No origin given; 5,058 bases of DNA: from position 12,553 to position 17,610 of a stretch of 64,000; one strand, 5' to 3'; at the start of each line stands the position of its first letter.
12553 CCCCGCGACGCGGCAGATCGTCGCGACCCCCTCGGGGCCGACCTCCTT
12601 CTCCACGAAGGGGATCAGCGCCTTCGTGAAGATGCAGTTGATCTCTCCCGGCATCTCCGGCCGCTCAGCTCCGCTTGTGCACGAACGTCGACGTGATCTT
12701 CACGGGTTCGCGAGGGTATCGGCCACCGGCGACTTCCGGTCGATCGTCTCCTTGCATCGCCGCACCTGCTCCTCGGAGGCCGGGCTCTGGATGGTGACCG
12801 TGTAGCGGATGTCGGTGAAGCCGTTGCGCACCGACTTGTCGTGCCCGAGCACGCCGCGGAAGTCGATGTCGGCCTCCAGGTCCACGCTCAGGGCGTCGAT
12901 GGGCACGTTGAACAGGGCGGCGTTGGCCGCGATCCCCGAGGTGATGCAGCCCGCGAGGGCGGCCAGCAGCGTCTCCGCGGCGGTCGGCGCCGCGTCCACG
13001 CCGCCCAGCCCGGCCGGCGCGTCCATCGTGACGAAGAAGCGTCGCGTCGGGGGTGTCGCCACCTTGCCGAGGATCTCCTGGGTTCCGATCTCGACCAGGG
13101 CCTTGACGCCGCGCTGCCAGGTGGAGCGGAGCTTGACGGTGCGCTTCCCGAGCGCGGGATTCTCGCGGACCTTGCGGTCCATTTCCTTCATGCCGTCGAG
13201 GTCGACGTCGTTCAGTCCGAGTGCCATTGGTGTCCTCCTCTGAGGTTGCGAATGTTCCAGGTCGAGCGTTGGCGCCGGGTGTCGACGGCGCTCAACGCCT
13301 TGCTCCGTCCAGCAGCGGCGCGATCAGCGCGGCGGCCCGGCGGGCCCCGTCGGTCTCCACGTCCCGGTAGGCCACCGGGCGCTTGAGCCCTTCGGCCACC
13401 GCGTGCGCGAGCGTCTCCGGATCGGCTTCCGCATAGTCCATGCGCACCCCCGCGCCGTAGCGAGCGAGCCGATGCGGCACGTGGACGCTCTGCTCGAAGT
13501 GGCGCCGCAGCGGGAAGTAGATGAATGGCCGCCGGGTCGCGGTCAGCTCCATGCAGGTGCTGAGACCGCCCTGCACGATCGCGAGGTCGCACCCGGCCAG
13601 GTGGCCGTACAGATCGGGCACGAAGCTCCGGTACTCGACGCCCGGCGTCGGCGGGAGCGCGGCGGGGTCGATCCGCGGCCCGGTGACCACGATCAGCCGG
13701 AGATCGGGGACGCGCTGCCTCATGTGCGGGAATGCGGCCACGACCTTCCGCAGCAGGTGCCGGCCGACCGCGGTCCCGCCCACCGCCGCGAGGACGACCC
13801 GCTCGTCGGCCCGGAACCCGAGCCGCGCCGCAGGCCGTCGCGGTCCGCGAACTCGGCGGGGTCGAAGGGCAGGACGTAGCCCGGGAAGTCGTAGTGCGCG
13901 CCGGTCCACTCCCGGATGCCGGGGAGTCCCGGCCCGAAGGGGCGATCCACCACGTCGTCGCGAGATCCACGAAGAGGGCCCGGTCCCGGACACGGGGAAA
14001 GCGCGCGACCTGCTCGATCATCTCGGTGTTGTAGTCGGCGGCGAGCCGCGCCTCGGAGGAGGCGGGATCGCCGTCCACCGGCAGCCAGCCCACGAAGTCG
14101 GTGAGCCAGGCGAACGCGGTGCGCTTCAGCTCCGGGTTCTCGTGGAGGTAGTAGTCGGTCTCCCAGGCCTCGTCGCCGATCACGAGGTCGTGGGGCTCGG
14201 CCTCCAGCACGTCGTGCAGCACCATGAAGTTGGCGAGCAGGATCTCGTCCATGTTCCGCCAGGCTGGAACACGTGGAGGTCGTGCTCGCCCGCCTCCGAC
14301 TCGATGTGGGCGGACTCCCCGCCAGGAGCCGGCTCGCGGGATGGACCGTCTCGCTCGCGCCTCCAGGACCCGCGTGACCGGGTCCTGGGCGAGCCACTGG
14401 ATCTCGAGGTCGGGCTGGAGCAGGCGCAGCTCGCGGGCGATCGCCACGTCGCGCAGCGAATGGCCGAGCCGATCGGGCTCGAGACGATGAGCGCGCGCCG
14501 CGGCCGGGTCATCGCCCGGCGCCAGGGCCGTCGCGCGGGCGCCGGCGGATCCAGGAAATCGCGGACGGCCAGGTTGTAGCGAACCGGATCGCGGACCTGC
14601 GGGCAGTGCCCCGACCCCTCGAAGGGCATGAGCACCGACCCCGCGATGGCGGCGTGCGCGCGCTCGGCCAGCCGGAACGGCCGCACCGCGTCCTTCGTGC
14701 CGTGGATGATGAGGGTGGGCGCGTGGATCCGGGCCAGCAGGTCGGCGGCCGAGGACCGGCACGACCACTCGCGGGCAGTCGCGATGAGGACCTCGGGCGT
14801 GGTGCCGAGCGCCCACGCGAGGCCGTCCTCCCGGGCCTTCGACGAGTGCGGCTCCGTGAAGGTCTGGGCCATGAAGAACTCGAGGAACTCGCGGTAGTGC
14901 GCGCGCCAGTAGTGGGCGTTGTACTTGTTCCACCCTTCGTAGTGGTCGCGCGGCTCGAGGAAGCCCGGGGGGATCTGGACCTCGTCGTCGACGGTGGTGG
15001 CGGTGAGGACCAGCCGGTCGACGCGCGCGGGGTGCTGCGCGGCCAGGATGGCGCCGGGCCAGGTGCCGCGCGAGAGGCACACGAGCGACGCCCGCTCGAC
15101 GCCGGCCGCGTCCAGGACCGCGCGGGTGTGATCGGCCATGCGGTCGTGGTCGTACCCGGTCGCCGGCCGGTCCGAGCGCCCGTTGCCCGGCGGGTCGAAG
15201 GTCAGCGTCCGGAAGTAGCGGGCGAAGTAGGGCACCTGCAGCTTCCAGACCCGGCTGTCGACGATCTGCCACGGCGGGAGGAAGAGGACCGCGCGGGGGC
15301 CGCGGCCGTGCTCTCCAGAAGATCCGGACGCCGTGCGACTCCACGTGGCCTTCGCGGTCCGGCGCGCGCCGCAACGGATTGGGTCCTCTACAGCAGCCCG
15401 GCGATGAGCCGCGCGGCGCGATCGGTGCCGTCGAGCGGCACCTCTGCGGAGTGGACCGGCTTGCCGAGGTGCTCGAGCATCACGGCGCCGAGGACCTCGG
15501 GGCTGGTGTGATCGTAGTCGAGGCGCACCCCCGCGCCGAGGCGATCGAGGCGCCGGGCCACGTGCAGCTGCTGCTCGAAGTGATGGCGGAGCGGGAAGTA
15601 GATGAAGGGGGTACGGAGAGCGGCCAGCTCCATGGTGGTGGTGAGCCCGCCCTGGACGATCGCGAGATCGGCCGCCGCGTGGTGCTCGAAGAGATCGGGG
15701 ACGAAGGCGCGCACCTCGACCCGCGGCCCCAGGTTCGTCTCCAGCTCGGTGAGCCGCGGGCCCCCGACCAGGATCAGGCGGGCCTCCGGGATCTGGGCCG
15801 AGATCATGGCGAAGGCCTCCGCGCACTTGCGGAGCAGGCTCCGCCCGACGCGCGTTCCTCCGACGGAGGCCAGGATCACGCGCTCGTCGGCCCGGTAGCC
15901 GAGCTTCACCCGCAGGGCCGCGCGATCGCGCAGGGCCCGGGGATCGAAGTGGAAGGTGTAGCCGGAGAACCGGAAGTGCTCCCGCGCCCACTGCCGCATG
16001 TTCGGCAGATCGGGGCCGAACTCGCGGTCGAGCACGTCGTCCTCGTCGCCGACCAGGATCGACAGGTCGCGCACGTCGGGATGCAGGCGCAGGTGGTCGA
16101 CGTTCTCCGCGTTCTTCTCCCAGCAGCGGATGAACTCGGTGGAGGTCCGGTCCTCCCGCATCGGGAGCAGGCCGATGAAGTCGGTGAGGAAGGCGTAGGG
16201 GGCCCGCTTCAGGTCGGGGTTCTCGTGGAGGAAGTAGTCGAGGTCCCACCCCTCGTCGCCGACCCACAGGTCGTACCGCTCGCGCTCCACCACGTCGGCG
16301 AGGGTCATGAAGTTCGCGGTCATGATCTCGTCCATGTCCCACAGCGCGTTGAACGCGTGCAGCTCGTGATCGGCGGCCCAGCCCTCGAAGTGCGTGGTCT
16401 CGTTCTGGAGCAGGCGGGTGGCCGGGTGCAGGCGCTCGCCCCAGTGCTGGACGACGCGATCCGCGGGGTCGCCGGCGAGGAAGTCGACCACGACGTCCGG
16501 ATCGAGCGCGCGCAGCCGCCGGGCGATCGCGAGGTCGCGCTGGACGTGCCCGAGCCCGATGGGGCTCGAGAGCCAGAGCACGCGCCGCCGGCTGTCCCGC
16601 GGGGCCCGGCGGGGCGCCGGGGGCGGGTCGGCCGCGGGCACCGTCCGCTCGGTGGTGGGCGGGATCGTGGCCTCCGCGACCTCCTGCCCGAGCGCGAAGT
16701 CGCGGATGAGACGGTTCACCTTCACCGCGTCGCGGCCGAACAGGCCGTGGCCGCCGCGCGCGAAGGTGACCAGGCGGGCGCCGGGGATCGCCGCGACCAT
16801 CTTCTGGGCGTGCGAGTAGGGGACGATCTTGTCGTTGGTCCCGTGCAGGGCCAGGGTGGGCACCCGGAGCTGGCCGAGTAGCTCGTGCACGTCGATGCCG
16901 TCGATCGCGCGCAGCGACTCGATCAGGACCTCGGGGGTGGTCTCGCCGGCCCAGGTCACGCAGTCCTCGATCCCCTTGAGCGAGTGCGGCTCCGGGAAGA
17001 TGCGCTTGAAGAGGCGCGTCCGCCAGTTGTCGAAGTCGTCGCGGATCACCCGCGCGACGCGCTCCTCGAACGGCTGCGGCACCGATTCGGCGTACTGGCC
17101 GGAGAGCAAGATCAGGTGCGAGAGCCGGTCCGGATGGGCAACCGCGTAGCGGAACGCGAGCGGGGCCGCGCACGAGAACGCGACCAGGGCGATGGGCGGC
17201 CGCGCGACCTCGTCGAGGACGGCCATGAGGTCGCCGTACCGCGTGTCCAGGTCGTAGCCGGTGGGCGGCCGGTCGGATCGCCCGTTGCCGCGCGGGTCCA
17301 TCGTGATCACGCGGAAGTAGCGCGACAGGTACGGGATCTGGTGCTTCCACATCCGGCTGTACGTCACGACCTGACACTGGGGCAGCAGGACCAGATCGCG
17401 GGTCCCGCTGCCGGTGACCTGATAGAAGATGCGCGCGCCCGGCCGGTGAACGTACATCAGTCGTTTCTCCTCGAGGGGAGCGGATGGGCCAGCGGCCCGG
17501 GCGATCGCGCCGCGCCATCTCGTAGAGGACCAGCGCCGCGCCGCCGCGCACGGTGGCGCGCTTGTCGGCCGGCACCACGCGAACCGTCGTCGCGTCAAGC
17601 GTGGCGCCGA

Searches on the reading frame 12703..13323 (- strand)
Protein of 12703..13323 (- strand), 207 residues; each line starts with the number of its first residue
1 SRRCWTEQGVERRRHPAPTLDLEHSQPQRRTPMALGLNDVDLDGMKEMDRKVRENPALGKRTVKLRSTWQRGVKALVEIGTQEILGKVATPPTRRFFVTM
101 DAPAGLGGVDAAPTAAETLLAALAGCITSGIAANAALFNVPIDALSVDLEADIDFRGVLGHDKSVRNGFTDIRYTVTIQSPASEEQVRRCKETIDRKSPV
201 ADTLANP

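Call 20: search_protein_families(library=pfam, proteins=[window:12703-13323:-])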
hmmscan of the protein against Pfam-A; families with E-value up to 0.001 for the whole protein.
window:12703-13323:- (207 aa): 1 family
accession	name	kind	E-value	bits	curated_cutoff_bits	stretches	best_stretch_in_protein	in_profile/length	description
PF02566.24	OsmC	-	9.4e-17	61.7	27.5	1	110-206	3-93/100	OsmC-like protein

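Call 44: search_protein_families(library=ncbifam, proteins=[window:12703-13323:-])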
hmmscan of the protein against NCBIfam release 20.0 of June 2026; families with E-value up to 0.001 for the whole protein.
window:12703-13323:- (207 aa): 1 family
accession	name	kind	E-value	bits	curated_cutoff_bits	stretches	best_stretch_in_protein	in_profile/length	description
NF041052.1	OsmC_like_Se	domain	7e-15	55.2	95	1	93-207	20-133/144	OsmC-related (seleno)protein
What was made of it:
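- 12700..13323 (-): OsmC-like protein. Calls 20, 44.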

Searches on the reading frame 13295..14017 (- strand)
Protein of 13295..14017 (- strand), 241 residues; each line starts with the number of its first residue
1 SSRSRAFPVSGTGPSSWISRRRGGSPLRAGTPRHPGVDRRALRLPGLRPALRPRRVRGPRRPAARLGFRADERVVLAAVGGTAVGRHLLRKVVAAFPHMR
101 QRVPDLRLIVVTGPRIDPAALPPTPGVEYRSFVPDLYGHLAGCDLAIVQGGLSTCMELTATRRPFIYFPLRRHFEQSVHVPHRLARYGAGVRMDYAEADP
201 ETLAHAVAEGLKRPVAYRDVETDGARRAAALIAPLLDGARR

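Call 14: search_protein_families(library=pfam, proteins=[window:13295-14017:-])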
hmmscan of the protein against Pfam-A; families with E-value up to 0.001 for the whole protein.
window:13295-14017:- (241 aa): 1 family
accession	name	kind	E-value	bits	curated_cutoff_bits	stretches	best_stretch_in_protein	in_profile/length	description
PF04101.22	Glyco_tran_28_C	-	1e-10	42.3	22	1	79-214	5-144/166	Glycosyltransferase family 28 C-terminal domain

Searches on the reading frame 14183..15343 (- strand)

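Call 14: search_protein_families(library=pfam, proteins=[window:14183-15343:-])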
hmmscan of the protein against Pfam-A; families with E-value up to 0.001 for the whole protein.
window:14183-15343:- (387 aa): 4 families
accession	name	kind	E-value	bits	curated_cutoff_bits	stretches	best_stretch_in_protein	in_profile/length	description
PF00561.26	Abhydrolase_1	-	2.3e-17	63.9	25.8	1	33-250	17-242/245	alpha/beta hydrolase fold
PF12697.13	Abhydrolase_6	-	2.7e-13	51.5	26.3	1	29-255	10-213/217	Alpha/beta hydrolase family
PF12146.15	Hydrolase_4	-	1e-05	25.4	27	1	44-233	32-217/239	Serine aminopeptidase, S33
PF08386.16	Abhydrolase_4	-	0.00023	21.7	21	1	206-264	33-91/103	TAP-like protein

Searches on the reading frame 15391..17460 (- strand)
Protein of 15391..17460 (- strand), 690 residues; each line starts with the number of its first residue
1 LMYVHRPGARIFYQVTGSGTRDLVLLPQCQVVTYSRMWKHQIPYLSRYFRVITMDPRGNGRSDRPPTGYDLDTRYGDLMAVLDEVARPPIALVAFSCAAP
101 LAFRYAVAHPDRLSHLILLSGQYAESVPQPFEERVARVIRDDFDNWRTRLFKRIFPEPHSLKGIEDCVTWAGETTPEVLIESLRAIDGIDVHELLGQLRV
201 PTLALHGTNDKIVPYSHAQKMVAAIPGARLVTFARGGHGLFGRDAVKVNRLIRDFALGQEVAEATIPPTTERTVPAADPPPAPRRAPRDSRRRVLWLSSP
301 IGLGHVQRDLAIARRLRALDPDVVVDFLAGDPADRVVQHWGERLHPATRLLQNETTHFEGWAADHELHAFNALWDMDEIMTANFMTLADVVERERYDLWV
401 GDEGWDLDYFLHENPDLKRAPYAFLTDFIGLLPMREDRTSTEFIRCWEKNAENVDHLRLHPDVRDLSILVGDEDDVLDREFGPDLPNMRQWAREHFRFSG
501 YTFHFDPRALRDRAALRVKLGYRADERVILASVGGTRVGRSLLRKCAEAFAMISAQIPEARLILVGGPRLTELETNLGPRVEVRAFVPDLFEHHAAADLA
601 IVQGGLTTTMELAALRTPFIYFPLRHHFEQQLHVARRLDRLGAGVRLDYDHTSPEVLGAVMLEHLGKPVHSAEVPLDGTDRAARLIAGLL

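Call 14: search_protein_families(library=pfam, proteins=[window:15391-17460:-])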
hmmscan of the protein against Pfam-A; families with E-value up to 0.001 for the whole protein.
window:15391-17460:- (690 aa): 7 families
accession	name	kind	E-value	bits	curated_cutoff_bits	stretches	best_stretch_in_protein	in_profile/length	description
PF00561.26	Abhydrolase_1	-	7.3e-26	91.7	25.8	1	35-241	13-241/245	alpha/beta hydrolase fold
PF12146.15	Hydrolase_4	-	2e-17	63.8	27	1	49-241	32-235/239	Serine aminopeptidase, S33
PF12697.13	Abhydrolase_6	-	4.9e-15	57.2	26.3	1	35-244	11-210/217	Alpha/beta hydrolase family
PF04101.22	Glyco_tran_28_C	-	2.5e-09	37.8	22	1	534-665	6-141/166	Glycosyltransferase family 28 C-terminal domain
PF08386.16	Abhydrolase_4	-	9.3e-07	29.4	21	1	193-255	33-90/103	TAP-like protein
PF13692.12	Glyco_trans_1_4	-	0.00011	22.9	27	1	546-621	20-105/142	Glycosyl transferases group 1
PF13528.12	Glyco_trans_1_3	-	0.00012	21.8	25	1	584-660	246-317/322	Glycosyl transferase family 1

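Call 44: search_protein_families(library=ncbifam, proteins=[window:15391-17460:-])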
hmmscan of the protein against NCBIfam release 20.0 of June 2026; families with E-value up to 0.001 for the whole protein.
window:15391-17460:- (690 aa): 28 families (the best 25 are shown)
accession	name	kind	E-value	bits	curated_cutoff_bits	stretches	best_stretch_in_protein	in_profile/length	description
NF051488.1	bifunc_PcaDC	exception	1.5e-31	109.9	390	1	13-294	4-269/375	bifunctional 3-oxoadipate enol-lactonase/4-carboxymuconolactone decarboxylase PcaDC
TIGR02427.1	protocat_pcaD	equivalog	6.3e-29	101.1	255.85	1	11-255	2-249/251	3-oxoadipate enol-lactonase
NF051487.1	bifunc_PcaCD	exception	2.9e-22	79.3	430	1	35-253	185-408/413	bifunctional 4-carboxymuconolactone decarboxylase/3-oxoadipate enol-lactonase PcaCD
TIGR03611.1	RutD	equivalog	1.8e-16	60.3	238.5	2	177-255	176-254/258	pyrimidine utilization protein D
NF058673.1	LipAdnlyCyLipJMY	equivalog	1e-14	54.1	800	2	3-122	12-137/449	bifunctional lipase/adenylate cyclase LipJ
TIGR01738.1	bioH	equivalog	4e-13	49.6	206.95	1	20-255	4-244/245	pimeloyl-ACP methyl ester esterase BioH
NF052610.1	macro_16_ester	equivalog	7.6e-12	45.2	420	1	194-245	218-269/281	alpha/beta fold macrolide esterase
NF041759.1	mac_hydro_EstT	equivalog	2.1e-11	43.5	450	1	192-249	213-270/278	macrolide hydrolase EstT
NF052614.1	AB_fold_OlsI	equivalog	3.8e-11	43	385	1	79-259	79-258/272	ornithine lipid biosynthesis O-acyltransferase OlsI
NF050089.1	i_nPHAscl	equivalog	4e-11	42.5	300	1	8-121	6-117/288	intracellular short-chain-length polyhydroxyalkanoate depolymerase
NF045632.1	hydroxlase_HsaD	equivalog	4.8e-11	42.1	400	1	38-120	53-136/290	4,5:9,10-diseco-3-hydroxy-5,9,17-trioxoandrosta-1(10),2-diene-4-oate hydrolase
TIGR03343.1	biphenyl_bphD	equivalog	4.2e-10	39.3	462.15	1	31-255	43-279/282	2-hydroxy-6-oxo-6-phenylhexa-2,4-dienoate hydrolase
TIGR01426.2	MGT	subfamily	4.7e-10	39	260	1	508-659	208-352/393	macrolide family glycosyltransferase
NF053683.1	esterase_mleBRB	exception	8.2e-10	38.7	585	1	196-242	216-262/280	BRB family alpha/beta fold macrolide esterase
NF002938.0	PRK03592.1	equivalog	9.8e-10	38.2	241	1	8-132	19-140/298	haloalkane dehalogenase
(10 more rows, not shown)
